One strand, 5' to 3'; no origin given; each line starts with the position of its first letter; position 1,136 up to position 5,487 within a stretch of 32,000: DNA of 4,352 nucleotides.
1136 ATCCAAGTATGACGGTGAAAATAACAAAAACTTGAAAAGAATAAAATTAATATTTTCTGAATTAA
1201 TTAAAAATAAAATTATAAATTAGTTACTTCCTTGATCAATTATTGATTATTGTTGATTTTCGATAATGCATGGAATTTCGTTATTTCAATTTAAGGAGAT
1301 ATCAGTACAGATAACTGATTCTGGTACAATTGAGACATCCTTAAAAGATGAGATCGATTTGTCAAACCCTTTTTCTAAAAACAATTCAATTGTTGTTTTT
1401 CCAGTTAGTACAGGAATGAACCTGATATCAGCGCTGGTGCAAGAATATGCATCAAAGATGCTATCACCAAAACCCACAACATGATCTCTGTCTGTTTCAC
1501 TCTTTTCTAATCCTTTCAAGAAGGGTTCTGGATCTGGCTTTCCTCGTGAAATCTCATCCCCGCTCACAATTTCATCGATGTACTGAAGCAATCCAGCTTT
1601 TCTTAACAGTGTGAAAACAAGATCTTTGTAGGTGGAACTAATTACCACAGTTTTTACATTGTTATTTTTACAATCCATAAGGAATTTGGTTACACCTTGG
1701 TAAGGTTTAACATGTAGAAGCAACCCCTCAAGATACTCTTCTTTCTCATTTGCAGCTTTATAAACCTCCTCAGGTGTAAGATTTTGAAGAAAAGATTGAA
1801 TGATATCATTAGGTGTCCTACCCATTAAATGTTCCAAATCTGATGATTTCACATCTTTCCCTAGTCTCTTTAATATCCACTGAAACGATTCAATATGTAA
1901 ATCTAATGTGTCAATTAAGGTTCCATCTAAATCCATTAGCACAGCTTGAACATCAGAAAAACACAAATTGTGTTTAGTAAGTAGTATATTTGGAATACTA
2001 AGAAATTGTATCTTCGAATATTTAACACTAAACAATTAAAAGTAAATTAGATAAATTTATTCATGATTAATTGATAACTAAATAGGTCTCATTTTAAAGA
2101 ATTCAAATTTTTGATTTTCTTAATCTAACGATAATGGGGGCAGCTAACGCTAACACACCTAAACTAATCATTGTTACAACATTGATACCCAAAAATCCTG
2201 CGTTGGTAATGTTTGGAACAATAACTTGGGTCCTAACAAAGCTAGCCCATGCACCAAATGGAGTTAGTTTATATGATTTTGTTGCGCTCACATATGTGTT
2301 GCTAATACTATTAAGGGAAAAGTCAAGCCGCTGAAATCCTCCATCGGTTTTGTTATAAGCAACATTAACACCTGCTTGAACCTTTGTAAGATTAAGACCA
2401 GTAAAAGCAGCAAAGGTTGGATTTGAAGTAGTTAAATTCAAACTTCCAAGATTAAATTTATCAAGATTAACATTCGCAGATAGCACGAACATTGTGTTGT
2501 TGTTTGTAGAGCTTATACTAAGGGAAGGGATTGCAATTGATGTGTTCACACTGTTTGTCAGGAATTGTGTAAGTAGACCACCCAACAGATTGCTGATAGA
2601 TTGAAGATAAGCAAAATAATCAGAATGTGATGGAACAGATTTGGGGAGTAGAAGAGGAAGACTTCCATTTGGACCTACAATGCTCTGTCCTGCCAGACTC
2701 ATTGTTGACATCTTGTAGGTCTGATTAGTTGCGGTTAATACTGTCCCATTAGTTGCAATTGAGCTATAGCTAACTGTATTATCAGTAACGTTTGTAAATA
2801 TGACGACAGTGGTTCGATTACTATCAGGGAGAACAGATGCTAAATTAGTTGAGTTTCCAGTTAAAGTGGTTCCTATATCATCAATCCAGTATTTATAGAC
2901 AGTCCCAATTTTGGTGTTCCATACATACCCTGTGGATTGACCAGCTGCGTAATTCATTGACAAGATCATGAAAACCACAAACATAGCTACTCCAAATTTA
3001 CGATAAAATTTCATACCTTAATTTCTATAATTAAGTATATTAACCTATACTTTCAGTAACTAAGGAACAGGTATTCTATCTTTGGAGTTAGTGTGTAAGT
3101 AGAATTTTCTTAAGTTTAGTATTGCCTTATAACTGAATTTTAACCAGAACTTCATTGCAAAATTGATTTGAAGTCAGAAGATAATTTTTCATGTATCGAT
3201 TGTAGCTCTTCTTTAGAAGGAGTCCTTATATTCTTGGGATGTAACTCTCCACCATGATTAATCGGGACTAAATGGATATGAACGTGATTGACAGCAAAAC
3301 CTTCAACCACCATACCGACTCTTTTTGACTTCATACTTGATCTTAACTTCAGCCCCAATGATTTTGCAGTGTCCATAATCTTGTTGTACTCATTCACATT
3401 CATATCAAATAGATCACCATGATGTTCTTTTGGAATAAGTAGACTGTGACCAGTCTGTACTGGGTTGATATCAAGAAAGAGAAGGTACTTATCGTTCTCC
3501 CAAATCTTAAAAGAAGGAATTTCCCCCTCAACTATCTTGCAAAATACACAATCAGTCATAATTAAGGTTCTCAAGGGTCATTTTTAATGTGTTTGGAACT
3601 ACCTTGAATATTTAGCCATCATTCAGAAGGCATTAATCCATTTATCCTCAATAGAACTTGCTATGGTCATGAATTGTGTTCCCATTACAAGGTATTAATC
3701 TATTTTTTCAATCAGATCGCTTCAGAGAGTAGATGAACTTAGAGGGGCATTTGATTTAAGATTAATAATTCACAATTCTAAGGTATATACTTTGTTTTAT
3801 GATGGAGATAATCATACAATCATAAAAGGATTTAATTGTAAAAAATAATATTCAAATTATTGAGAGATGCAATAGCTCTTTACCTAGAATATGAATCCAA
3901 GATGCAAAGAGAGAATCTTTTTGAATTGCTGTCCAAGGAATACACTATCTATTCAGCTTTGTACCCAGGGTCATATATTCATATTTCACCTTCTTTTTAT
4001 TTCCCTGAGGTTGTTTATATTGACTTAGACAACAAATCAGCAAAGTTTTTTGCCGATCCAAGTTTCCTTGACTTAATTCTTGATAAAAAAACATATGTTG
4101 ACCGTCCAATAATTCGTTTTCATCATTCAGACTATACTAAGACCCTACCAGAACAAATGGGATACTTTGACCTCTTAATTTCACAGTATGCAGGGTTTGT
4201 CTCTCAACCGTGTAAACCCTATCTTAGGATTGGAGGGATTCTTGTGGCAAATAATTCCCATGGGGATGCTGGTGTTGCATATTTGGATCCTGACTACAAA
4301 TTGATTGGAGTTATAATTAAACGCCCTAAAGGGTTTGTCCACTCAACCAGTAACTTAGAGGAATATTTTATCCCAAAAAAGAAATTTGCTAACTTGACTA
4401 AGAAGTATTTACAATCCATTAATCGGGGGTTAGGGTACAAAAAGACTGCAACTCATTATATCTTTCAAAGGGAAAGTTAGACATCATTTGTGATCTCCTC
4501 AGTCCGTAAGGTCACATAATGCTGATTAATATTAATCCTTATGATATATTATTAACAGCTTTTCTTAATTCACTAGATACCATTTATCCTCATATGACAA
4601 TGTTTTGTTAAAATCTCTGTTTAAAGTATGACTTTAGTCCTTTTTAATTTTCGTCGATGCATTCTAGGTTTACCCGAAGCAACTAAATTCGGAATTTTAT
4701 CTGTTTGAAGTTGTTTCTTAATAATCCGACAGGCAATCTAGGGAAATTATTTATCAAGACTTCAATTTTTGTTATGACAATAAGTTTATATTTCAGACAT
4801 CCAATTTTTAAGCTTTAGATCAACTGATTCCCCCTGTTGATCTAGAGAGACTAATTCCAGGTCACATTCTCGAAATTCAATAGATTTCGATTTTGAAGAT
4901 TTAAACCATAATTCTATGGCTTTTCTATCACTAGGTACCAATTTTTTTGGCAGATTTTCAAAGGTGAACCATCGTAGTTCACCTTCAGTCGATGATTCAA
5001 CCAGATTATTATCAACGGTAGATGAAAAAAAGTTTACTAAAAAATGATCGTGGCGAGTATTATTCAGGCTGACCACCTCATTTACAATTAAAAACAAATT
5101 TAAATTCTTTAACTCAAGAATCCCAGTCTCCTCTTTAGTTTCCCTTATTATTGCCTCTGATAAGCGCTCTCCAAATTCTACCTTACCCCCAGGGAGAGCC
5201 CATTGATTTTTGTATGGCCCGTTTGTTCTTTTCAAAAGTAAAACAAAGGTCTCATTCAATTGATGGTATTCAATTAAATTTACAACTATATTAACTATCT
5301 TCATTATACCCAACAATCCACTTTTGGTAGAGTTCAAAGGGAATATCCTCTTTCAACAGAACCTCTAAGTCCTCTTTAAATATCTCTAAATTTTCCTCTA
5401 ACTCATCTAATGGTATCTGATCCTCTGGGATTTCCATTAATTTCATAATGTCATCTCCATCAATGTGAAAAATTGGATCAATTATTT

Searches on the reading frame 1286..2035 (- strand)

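Call 14: search_protein_families(library=pfam, proteins=[window:1286-2035:-], max_evalue=0.01)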
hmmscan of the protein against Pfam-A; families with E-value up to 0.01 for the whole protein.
window:1286-2035:- (249 aa): 4 families
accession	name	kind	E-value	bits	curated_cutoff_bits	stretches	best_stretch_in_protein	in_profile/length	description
PF13419.12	HAD_2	-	3.5e-34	118.9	23.8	1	32-208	1-177/178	Haloacid dehalogenase-like hydrolase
PF00702.32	Hydrolase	-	7.6e-21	75.8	26.4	1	30-199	2-187/191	haloacid dehalogenase-like hydrolase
PF12710.13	HAD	-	2.2e-06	28.7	27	1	32-195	1-184/189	haloacid dehalogenase-like hydrolase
PF13242.12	Hydrolase_like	-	0.0011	19.3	22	1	164-217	2-56/75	HAD-hyrolase-like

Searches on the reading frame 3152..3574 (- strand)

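Call 14: search_protein_families(library=pfam, proteins=[window:3152-3574:-], max_evalue=0.01)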
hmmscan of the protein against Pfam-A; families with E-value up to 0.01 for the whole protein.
window:3152-3574:- (140 aa): 3 families
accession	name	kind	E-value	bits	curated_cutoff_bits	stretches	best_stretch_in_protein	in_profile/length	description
PF01230.28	HIT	-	4e-17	63.1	21.5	1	17-105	2-95/98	HIT domain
PF11969.13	DcpS_C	-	1.1e-11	45.6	24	1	9-109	2-106/114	Scavenger mRNA decapping enzyme C-term binding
PF04677.20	CwfJ_C_1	-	0.0003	21.1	21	1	28-107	34-111/122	Protein similar to CwfJ C-terminus 1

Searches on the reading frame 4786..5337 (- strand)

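Call 14: search_protein_families(library=pfam, proteins=[window:4786-5337:-], max_evalue=0.01)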
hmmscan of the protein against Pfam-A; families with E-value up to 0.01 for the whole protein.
window:4786-5337:- (183 aa): 2 families
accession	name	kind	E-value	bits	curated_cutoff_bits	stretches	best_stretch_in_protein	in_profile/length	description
PF00293.34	NUDIX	-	2.2e-19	70.2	21.1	1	29-142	16-132/134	NUDIX domain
PF14815.12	NUDIX_4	-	0.00083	19.6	35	1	30-131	10-100/113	NUDIX domain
